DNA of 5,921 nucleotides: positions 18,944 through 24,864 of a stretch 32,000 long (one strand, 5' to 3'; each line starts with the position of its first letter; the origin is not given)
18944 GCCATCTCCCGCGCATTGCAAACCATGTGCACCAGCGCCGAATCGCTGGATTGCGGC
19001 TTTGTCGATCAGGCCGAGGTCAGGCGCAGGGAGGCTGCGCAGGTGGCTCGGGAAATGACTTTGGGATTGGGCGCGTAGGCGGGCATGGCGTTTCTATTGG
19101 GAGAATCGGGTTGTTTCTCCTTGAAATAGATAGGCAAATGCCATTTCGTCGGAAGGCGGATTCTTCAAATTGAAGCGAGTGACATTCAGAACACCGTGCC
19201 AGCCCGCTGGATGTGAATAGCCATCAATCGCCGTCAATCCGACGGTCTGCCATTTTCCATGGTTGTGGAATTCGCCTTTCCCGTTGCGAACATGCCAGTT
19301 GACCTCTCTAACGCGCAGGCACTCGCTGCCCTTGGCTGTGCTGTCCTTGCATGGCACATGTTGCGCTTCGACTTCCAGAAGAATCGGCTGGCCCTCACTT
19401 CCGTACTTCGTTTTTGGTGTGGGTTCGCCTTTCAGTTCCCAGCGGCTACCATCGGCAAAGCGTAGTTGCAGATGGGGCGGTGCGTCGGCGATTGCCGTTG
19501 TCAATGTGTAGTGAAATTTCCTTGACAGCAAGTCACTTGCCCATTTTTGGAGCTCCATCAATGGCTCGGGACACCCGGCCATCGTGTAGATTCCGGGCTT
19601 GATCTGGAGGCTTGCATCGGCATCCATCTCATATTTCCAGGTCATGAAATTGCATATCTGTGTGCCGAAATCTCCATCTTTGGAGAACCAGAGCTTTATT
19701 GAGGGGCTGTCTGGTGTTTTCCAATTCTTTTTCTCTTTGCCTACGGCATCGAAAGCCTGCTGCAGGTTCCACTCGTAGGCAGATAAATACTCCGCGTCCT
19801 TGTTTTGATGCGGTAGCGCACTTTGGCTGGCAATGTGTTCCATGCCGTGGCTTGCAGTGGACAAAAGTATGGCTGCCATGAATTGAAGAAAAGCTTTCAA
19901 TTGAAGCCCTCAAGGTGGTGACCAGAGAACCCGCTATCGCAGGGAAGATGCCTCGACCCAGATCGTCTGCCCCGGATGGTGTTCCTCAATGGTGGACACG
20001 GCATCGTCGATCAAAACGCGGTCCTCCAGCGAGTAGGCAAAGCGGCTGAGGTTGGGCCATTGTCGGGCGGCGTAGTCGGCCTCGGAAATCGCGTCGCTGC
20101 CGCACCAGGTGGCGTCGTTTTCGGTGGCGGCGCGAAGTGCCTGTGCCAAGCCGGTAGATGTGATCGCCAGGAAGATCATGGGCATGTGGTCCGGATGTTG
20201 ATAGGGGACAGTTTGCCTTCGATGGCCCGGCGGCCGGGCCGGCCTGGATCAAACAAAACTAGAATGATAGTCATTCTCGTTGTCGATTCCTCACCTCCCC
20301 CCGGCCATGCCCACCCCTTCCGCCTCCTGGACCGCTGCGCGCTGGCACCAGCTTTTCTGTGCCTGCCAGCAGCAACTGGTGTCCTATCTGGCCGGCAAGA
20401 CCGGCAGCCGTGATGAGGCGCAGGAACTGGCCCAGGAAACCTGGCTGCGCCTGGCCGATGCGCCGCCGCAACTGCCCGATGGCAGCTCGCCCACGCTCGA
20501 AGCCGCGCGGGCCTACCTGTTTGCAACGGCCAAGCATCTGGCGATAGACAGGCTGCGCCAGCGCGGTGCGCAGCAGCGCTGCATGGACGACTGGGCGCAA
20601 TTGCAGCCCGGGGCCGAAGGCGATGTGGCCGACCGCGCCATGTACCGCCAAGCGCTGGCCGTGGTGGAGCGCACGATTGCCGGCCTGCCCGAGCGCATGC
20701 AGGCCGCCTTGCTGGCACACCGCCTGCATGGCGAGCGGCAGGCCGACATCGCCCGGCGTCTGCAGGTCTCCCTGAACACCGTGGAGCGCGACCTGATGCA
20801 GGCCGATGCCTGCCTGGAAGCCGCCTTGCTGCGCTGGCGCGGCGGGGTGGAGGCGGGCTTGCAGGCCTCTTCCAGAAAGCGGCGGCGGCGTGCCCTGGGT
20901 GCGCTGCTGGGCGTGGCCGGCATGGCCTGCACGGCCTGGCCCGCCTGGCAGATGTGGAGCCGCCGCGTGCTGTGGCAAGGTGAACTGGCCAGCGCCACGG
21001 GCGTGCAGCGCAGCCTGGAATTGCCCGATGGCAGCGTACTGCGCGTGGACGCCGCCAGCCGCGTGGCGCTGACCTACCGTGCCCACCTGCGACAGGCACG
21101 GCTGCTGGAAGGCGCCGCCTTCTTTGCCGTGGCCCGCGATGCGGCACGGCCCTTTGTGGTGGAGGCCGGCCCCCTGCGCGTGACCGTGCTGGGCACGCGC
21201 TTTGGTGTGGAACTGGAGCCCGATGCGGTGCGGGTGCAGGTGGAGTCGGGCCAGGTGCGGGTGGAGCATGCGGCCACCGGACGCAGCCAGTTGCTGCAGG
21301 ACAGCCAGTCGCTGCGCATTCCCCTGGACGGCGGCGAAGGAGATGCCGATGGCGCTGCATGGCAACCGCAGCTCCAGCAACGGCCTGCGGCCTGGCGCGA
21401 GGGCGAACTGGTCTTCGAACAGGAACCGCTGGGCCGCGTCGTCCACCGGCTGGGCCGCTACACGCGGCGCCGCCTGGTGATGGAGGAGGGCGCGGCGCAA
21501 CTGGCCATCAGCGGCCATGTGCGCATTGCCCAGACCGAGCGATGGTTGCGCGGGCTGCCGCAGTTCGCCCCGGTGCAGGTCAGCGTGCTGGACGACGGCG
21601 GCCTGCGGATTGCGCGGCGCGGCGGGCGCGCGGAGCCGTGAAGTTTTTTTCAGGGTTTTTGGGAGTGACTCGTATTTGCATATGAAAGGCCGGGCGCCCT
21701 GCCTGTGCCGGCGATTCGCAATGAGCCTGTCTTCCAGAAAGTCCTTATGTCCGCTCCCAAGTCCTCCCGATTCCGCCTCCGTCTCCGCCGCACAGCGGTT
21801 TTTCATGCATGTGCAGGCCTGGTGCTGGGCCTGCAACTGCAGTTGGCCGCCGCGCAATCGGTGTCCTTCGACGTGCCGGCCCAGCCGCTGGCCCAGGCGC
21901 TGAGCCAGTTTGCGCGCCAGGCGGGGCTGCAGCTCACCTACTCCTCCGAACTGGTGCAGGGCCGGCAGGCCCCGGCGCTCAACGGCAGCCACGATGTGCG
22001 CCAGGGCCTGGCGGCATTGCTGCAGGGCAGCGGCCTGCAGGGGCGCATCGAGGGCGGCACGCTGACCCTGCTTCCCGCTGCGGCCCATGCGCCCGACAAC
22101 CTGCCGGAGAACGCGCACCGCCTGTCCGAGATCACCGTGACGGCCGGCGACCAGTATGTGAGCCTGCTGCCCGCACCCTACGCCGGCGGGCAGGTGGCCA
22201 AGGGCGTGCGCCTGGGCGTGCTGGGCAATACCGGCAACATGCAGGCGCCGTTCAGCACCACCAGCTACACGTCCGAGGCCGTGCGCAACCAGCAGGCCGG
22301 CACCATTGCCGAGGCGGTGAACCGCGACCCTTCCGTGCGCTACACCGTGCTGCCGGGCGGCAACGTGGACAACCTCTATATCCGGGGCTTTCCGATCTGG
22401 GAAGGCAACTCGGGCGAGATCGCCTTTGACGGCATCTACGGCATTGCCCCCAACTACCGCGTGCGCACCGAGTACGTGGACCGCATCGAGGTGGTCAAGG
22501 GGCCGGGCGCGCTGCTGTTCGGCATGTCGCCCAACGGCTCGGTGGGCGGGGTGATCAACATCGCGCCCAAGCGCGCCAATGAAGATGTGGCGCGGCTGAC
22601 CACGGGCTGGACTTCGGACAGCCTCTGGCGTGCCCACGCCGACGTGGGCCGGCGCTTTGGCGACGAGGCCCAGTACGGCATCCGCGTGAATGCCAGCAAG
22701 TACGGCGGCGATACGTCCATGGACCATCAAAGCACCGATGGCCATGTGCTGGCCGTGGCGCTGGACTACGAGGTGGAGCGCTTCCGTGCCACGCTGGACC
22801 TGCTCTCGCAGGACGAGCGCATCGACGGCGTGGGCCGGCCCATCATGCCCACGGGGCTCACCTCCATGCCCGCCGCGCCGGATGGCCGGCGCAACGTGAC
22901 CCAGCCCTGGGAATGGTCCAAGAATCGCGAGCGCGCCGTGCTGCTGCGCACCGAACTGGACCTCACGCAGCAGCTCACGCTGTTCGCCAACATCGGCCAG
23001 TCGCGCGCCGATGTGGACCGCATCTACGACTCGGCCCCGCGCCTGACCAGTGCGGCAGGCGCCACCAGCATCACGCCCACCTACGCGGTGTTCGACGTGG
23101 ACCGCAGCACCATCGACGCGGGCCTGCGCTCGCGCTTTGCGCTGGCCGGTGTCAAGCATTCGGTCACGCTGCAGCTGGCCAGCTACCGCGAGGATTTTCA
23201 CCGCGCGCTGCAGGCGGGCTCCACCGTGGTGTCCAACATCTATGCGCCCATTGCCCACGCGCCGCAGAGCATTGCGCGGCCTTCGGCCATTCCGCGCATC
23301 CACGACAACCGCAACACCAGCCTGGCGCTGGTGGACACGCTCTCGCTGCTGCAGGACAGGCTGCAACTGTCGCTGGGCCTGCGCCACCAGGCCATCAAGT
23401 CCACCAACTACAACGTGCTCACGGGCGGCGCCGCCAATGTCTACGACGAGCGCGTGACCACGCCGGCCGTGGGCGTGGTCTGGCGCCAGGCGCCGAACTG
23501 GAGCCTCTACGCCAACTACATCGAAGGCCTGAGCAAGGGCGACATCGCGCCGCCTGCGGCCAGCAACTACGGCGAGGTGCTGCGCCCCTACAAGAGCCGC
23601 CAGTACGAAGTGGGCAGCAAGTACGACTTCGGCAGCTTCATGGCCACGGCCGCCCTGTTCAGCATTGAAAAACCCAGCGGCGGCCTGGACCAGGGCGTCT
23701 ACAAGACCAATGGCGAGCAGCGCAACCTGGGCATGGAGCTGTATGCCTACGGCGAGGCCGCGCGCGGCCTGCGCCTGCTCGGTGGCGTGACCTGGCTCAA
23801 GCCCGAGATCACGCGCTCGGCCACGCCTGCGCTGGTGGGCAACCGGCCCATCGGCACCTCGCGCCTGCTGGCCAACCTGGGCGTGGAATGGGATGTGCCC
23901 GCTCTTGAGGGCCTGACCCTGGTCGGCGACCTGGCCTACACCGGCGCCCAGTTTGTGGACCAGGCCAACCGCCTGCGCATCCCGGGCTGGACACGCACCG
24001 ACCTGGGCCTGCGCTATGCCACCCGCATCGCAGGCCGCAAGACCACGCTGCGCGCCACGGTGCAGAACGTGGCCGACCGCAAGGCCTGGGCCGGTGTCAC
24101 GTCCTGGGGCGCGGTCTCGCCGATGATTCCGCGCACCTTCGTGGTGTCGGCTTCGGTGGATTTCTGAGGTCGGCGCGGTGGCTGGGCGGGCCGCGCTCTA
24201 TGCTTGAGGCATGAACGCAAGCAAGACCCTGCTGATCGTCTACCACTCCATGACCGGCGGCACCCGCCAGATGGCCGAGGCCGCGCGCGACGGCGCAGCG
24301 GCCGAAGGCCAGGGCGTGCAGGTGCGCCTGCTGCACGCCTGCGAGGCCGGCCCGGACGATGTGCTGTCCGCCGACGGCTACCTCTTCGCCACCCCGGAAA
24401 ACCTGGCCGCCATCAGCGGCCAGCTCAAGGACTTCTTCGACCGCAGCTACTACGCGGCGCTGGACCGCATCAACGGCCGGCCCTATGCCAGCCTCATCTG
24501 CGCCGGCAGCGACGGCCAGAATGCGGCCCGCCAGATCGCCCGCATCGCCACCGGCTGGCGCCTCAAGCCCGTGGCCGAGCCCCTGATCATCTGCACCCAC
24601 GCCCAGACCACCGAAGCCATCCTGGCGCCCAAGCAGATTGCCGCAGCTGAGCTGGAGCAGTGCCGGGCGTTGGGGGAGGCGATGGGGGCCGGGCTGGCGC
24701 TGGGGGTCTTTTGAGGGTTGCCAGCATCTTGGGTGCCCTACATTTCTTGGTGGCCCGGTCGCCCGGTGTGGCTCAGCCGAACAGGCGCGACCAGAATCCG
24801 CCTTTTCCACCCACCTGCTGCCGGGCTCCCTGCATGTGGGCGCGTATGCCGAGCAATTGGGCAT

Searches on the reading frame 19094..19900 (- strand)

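Call 78: search_protein_families(library=pfam, proteins=[window:19094-19900:-], max_evalue=0.01)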
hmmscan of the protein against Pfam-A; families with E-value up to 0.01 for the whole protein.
window:19094-19900:- (268 aa): 2 families
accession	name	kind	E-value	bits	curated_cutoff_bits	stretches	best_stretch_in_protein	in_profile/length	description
PF03724.22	META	-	1.7e-07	31.6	24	1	56-151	15-102/109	META domain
PF14302.11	DUF4377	-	2.1e-07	31.2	25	1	176-257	1-67/75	Domain of unknown function (DUF4377)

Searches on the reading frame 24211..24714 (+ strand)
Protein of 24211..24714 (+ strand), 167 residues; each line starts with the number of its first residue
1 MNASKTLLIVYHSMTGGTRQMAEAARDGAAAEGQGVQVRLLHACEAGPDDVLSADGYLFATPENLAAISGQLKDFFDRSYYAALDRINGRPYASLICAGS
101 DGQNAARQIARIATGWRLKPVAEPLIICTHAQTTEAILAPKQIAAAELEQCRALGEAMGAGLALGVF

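Call 78: search_protein_families(library=pfam, proteins=[window:24211-24714:+], max_evalue=0.01)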
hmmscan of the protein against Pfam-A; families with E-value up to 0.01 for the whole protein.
window:24211-24714:+ (167 aa): 3 families
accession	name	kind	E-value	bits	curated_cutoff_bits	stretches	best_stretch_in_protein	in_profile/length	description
PF03358.20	FMN_red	-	3e-09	37.1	24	1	50-123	67-142/152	NADPH-dependent FMN reductase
PF00258.30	Flavodoxin_1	-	2.3e-07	31.5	25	1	9-63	1-55/143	Flavodoxin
PF02525.22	Flavodoxin_2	-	0.00037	20.7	27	1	5-79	2-103/198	Flavodoxin-like fold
